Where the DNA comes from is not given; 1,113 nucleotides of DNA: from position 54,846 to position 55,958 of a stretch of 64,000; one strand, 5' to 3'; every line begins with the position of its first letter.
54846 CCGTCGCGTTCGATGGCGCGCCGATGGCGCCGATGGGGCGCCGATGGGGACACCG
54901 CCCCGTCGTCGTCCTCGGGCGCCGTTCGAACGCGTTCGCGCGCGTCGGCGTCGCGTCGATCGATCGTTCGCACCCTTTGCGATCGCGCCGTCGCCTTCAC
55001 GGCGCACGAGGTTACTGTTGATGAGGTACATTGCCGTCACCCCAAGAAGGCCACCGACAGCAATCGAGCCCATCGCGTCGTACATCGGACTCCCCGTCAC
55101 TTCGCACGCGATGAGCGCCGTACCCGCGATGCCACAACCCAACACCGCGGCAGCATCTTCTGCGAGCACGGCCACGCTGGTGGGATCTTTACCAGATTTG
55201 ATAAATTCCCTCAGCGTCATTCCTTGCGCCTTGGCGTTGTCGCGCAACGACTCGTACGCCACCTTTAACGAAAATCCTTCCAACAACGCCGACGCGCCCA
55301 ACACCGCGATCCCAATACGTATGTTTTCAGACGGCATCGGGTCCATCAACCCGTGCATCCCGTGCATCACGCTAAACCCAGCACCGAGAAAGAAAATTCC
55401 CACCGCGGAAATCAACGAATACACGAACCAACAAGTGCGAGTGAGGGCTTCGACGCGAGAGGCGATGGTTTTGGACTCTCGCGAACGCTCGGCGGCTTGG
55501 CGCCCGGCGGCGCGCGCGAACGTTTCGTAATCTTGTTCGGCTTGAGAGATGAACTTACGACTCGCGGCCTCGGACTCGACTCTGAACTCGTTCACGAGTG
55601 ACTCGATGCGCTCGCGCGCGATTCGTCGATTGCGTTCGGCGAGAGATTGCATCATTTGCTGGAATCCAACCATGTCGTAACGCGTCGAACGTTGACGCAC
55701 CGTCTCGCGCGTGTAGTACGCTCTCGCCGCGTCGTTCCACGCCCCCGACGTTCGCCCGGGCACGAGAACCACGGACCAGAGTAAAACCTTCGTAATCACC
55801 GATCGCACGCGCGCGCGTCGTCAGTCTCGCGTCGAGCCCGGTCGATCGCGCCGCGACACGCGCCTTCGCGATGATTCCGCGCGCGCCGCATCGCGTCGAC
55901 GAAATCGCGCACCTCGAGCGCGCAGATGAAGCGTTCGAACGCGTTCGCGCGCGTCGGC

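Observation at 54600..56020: ZnT9-like CDF gene fragment bounded by perfect 86-bp direct repeats that duplicate its exon/5'-splice junction, immediately upstream of a TPI exon that starts at a splice acceptor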

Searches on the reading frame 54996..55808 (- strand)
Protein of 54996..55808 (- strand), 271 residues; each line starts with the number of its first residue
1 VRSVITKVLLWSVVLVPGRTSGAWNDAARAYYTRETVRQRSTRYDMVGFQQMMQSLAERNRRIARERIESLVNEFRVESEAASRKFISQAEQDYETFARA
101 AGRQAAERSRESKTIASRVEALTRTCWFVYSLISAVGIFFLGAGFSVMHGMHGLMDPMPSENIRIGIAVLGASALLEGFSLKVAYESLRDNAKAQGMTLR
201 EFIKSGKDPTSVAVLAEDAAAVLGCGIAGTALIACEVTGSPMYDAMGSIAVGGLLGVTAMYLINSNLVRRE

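Call 6: search_solved_structures(query=window:54996-55808:-, max_evalue=1, show_alignments=2)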
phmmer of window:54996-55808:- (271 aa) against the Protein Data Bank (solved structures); distinct sequences matched with E-value up to 1: 3.
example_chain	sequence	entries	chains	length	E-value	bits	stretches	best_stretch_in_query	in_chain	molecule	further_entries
7sq5_A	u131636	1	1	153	0.59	13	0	33-83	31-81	Designed trefoil knot protein, variant 3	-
9x4a_B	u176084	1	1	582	0.95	12.3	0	30-117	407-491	Lipid/multidrug/protein-type ABC exporter, ATP binding/membrane-spanning protein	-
9x46_B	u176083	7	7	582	0.96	12.3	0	30-117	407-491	Lipid/multidrug/protein-type ABC exporter, ATP binding/membrane-spanning protein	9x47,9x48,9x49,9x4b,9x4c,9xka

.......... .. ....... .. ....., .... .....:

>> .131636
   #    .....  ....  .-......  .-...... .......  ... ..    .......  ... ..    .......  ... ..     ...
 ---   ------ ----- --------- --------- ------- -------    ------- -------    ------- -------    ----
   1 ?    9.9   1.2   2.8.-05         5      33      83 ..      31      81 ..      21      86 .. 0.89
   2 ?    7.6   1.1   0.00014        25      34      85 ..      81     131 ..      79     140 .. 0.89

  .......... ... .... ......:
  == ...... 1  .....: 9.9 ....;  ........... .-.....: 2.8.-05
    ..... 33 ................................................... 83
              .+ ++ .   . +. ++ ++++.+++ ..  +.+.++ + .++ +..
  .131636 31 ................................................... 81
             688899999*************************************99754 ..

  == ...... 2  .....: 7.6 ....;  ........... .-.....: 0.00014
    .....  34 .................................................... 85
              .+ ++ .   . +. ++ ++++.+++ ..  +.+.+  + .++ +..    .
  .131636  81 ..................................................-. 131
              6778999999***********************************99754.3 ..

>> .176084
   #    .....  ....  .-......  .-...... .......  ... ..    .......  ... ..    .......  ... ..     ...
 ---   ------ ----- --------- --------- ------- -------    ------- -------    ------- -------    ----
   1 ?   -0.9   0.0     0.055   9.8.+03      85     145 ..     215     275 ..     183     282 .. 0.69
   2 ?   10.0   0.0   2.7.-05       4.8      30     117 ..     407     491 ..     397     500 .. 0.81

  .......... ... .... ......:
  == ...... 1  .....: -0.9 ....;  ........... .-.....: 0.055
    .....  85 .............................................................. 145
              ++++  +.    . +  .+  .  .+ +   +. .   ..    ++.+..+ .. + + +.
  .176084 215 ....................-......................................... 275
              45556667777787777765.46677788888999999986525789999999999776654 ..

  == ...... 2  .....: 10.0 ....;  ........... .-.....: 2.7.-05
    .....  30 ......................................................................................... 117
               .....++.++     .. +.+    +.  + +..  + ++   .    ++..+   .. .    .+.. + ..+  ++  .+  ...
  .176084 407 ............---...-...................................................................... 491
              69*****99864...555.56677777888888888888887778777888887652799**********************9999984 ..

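Call 8: find_homologous_proteins(query=window:54996-55808:-, max_evalue=0.001)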
Query window:54996-55808:- (271 aa): 60 proteins with E <= 0.001 among 7330 candidates.
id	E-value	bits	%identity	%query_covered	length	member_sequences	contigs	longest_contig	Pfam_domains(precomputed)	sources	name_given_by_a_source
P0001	2.7e-68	248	86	51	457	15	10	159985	PF01545.27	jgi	jgi:zinc transporter 9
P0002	6.0e-68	247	83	51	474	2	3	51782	PF01545.27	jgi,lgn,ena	-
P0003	2.2e-66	242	85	51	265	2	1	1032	PF01545.27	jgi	jgi:solute carrier family 30 (zinc transporter), member 9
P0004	9.6e-66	240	82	51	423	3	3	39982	PF01545.27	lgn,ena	-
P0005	1.5e-48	184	65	51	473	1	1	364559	PF01545.27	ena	-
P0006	7.6e-48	181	65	51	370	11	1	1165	PF01545.27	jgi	jgi:zinc transporter 9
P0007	1.2e-47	181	64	51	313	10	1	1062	PF01545.27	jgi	jgi:zinc transporter 9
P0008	1.8e-47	180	66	51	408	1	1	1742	PF01545.27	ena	-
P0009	4.6e-45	172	63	51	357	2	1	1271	PF01545.27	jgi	jgi:zinc transporter 9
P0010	1.7e-44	170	63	51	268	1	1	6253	PF01545.27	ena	-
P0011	1.4e-42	164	61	51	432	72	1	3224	PF01545.27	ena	-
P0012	1.3e-40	158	59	51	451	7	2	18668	PF01545.27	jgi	jgi:solute carrier family 30 (zinc transporter), member 9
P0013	1.4e-40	158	59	51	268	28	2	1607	PF01545.27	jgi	jgi:zinc transporter 9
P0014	4.3e-36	143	100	30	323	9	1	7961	-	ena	-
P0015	1.5e-35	141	85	31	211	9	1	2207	-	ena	-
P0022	2.7e-25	107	69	31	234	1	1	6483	-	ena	-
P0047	2.5e-18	85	84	21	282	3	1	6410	PF01545.27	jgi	jgi:hypothetical protein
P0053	3.9e-13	68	78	17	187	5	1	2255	-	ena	-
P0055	1.3e-9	56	97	11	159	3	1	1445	-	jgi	jgi:hypothetical protein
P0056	2.2e-9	55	97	11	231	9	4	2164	-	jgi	-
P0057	4.1e-8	51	44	29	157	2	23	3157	-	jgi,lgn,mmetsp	mmetsp:Transcript_4705/g.17129 ORF Transcript_4705/g.17129 Transcript_4705/m.17129 type:complete len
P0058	1.7e-7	49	76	14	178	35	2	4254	-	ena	-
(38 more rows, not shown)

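Call 12: find_encoding_contigs(protein=P0014, flank=4000, max_places=4)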
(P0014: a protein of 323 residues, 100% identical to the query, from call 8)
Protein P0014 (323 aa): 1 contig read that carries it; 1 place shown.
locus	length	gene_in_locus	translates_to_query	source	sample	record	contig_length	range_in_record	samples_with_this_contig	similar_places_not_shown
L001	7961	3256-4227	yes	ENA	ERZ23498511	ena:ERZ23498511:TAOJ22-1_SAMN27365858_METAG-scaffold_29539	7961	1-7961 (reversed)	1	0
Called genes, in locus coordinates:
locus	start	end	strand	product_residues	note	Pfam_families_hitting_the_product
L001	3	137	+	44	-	?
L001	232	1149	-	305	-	PF03061:4HBT (faint)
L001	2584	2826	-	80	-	-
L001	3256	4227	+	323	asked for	-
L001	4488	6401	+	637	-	PF03109:ABC1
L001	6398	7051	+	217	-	-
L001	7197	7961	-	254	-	?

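Call 13: find_encoding_contigs(protein=P0056, flank=4000, max_places=4)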
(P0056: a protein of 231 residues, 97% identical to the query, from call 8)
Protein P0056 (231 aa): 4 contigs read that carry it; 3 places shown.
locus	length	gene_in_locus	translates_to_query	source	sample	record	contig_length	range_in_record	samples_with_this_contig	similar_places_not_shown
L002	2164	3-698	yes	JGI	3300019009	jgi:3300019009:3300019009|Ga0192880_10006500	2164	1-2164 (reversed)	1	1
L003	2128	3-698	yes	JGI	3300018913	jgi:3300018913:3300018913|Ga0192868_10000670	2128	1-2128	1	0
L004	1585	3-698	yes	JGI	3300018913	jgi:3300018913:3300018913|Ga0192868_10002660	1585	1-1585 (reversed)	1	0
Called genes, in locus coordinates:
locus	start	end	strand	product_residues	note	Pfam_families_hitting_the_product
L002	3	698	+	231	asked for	?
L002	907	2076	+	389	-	PF00153:Mito_carr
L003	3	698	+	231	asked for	?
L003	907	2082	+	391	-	PF00153:Mito_carr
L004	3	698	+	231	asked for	?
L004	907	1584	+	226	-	?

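Call 14: find_encoding_contigs(protein=P0001, flank=4000, max_places=4)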
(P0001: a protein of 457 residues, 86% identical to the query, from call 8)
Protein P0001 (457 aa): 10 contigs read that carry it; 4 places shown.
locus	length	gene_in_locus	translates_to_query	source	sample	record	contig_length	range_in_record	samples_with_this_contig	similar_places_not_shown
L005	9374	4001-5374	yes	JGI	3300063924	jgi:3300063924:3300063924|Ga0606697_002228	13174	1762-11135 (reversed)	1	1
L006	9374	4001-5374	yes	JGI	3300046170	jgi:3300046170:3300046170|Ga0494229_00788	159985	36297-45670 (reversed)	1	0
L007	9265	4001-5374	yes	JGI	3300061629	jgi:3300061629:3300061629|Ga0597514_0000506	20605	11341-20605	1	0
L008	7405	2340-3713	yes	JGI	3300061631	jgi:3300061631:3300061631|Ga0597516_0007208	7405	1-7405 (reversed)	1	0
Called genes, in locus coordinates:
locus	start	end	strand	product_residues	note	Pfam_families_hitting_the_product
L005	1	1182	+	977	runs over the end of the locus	PF24161:CCDC39 (faint)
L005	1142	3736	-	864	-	PF14580:LRR_9 (weak), PF23598:LRR_14, PF14580:LRR_9, PF12799:LRR_4 (weak), PF13855:LRR_8, PF12799:LRR_4 (weak), PF13855:LRR_8 (weak), PF12799:LRR_4 (weak), +3 more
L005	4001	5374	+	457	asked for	PF01545:Cation_efflux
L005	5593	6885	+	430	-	PF00612:IQ (faint)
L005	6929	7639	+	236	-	-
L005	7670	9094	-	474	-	PF03372:Exo_endo_phos, PF13405:EF-hand_6 (faint), PF00036:EF-hand_1 (faint), PF13202:EF-hand_5 (faint), PF13499:EF-hand_7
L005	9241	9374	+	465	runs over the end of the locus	PF21016:RlmN_N, PF04055:Radical_SAM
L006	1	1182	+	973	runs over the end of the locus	PF24161:CCDC39 (faint)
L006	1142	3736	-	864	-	PF14580:LRR_9 (weak), PF23598:LRR_14, PF14580:LRR_9, PF12799:LRR_4 (weak), PF13855:LRR_8, PF12799:LRR_4 (weak), PF13855:LRR_8 (weak), PF12799:LRR_4 (weak), +3 more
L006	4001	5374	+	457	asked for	PF01545:Cation_efflux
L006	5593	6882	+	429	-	PF00612:IQ (faint)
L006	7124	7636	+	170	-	-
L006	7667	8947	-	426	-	PF03372:Exo_endo_phos, PF13405:EF-hand_6 (faint), PF00036:EF-hand_1 (faint), PF13202:EF-hand_5 (faint), PF13499:EF-hand_7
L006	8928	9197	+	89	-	-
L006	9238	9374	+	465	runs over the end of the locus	PF21016:RlmN_N, PF04055:Radical_SAM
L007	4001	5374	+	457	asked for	PF01545:Cation_efflux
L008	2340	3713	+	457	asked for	PF01545:Cation_efflux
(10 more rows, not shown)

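Call 29: list_cluster_members(proteins=[P0001, P0002, P0003, P0004, P0015, P0047, P0055, P0056])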
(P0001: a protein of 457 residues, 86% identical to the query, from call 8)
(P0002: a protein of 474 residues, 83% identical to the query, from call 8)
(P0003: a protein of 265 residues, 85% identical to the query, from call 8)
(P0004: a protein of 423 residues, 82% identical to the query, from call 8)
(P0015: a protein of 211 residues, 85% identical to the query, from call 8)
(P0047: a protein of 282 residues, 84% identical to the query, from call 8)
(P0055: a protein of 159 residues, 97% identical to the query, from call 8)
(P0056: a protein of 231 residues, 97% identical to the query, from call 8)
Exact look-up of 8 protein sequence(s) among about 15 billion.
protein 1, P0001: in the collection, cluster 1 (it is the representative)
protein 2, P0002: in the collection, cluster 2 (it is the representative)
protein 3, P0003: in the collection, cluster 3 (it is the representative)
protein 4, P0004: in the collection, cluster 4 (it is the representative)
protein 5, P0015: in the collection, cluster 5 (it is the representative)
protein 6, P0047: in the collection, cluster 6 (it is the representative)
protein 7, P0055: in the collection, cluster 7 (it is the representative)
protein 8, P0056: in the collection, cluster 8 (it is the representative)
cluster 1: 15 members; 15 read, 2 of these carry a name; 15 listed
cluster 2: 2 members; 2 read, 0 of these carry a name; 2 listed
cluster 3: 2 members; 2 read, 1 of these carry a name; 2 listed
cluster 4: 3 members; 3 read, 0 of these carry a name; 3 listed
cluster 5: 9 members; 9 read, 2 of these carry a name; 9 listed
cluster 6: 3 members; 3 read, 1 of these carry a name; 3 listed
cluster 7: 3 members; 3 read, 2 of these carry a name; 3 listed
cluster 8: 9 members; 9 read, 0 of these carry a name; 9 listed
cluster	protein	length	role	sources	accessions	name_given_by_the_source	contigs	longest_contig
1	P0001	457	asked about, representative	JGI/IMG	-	zinc transporter 9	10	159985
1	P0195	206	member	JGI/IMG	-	zinc transporter 9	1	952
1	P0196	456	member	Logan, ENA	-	-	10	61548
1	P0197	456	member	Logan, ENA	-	-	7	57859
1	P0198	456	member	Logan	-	-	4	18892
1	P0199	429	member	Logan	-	-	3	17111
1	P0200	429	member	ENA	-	-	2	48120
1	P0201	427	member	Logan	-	-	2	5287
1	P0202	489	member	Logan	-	-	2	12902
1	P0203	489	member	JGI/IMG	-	-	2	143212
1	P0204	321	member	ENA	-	-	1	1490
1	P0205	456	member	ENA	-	-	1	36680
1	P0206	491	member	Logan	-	-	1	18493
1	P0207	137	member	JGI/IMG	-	-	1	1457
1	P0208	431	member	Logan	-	-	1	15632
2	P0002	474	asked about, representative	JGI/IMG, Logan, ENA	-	-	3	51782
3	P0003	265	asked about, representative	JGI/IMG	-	solute carrier family 30 (zinc transporter), member 9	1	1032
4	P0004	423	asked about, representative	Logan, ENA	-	-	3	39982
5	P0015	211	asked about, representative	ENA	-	-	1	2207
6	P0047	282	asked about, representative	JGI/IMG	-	hypothetical protein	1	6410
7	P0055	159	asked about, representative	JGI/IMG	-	hypothetical protein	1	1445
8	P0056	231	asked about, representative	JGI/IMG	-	-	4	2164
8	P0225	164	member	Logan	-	-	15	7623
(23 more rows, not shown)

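Call 31: find_encoding_contigs(protein=P0225, flank=3000, max_places=4)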
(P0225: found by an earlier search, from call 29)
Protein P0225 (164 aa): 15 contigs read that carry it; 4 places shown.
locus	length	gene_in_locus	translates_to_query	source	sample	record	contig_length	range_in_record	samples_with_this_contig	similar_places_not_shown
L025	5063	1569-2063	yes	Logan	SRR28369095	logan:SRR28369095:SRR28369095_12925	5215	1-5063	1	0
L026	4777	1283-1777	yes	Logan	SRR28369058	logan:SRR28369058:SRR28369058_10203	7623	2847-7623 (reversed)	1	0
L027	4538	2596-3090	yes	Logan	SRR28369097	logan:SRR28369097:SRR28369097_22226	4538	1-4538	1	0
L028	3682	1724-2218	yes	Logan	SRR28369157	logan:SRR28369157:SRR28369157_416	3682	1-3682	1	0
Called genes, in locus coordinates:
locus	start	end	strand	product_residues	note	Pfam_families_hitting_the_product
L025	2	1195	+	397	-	?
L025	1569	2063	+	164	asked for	-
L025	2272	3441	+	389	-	PF00153:Mito_carr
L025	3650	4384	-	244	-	PF00536:SAM_1 (weak)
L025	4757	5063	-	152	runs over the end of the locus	?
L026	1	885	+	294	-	?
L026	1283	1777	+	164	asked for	-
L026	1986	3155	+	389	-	PF00153:Mito_carr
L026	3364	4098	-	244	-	PF00536:SAM_1 (weak)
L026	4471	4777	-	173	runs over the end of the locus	-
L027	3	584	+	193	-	?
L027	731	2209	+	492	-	PF05195:AMP_N, PF00557:Peptidase_M24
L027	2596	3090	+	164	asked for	-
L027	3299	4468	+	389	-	PF00153:Mito_carr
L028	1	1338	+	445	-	?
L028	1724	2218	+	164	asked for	-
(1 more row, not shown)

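Call 35: find_encoding_contigs(protein=P0058, flank=3000, max_places=5)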
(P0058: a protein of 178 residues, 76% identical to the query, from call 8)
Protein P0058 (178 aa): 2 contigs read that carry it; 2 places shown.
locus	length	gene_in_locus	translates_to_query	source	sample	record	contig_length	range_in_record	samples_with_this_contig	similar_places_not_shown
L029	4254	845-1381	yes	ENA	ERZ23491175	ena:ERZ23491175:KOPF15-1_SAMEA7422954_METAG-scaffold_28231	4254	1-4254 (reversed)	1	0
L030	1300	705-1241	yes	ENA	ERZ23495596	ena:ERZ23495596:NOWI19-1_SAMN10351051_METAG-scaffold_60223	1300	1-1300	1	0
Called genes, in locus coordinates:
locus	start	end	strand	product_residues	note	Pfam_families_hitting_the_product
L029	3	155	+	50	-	?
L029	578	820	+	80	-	-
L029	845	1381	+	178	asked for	-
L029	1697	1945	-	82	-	-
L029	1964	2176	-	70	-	-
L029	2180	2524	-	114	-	-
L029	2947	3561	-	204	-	PF00536:SAM_1 (weak)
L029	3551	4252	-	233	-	?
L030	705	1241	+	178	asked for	-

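Call 51: list_cluster_members(proteins=[P0057, P0062, P0064, P0065, P0067, P0069, P0071, P0072, P0022, P0011])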
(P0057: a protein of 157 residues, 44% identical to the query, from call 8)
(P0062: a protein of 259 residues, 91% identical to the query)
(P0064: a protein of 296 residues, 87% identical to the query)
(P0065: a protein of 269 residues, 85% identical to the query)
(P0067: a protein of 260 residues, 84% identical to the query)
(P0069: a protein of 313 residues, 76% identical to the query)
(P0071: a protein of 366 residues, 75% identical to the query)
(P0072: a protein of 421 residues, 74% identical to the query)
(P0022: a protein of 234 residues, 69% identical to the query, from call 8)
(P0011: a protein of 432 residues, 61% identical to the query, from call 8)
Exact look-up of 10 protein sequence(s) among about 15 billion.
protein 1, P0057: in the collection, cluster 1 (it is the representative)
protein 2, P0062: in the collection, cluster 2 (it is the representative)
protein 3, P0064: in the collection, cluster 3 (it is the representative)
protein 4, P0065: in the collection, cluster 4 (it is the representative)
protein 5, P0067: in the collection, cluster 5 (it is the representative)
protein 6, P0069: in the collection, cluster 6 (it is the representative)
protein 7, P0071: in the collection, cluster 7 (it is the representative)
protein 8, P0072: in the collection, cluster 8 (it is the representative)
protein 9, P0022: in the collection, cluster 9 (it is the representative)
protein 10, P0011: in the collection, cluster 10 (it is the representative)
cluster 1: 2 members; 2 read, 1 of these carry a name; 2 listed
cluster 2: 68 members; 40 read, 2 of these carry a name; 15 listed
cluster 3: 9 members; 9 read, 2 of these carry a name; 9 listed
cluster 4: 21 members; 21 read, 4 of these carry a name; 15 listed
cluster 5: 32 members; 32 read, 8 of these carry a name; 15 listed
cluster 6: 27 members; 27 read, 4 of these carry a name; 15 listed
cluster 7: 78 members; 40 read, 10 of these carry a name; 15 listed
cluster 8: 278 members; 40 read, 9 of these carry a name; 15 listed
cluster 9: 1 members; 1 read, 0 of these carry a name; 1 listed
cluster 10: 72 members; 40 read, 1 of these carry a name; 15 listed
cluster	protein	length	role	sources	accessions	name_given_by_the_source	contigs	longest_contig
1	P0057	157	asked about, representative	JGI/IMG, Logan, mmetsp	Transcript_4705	Transcript_4705/g.17129 ORF Transcript_4705/g.17129 Transcript_4705/m.17129 type:complete ...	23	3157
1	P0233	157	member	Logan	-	-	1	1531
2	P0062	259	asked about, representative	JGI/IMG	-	-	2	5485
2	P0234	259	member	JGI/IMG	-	triosephosphate isomerase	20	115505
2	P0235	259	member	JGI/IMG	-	triosephosphate isomerase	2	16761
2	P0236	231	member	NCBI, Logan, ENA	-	-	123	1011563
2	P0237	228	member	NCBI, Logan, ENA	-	-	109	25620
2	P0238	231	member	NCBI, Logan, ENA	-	-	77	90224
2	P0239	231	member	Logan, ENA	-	-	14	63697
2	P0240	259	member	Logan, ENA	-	-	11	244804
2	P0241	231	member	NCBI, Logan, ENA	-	-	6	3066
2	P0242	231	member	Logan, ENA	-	-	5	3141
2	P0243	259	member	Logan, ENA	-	-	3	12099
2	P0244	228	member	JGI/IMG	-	-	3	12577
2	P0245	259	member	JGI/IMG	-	-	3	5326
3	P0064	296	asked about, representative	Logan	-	-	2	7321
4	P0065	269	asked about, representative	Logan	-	-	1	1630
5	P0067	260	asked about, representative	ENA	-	-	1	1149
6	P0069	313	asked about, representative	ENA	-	-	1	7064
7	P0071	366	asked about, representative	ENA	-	-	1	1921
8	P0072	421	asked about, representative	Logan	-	-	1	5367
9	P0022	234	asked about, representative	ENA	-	-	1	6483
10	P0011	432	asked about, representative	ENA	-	-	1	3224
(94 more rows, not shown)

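Call 59: search_protein_families(library=pfam, proteins=[window:55008-55808:-, P0014, P0225], max_evalue=0.01)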
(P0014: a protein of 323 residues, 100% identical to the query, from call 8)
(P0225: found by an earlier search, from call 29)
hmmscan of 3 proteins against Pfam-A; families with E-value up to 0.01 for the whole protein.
window:55008-55808:- (267 aa): 1 family
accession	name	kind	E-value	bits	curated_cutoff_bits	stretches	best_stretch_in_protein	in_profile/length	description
PF01545.26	Cation_efflux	-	1.4e-10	41.7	26.6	1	128-266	68-193/198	Cation efflux family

P0014 (323 aa): 0 families

P0225 (164 aa): 0 families

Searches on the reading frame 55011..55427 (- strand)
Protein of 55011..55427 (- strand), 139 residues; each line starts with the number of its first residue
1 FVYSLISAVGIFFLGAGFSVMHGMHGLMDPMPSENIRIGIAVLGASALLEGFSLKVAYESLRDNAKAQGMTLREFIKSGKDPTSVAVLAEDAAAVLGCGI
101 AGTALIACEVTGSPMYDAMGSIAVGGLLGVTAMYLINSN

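Call 38: find_related_loci(query=window:55011-55427:-, collection=metagenome_contigs, flank=3000)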
Query window:55011-55427:- (139 aa) in metagenome_contigs; peptide patterns used: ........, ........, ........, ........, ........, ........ (x = any residue, [..] = any of these).
282 stretches matched a pattern; 48 encode a relative of the query (tblastn E <= 1e-3); 48 distinct loci.
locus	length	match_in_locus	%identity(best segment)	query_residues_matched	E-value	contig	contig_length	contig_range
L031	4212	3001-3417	100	1-139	1e-90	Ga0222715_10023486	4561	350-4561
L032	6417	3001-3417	100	1-139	2e-90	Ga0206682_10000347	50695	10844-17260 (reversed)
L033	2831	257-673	100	1-139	6e-92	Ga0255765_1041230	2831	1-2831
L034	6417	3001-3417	85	1-139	8e-78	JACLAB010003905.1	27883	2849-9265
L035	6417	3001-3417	86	1-139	5e-78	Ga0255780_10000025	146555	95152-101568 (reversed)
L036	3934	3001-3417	86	1-139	6e-78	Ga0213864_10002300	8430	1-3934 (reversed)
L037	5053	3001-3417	86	1-139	5e-78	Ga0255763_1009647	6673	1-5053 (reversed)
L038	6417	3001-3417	86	1-139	5e-78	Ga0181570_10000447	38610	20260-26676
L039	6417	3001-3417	85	1-139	5e-78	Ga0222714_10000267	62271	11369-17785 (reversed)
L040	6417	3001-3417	85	1-139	8e-78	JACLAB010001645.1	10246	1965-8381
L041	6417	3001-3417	86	1-139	6e-78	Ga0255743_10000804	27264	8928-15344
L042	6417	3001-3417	85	1-139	1e-77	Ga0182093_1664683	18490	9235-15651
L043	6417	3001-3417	85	1-139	1e-77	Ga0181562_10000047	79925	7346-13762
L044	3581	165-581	85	1-139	2e-77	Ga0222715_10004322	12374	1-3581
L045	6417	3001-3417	85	1-139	1e-77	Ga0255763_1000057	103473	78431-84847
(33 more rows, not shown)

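Call 59: search_protein_families(library=pfam, proteins=[window:55011-55427:-], max_evalue=0.01)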
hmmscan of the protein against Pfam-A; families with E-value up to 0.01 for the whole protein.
window:55011-55427:- (139 aa): 1 family
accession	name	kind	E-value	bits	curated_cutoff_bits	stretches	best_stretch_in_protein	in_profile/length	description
PF01545.26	Cation_efflux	-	5e-11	43.2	26.6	1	2-136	69-190/198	Cation efflux family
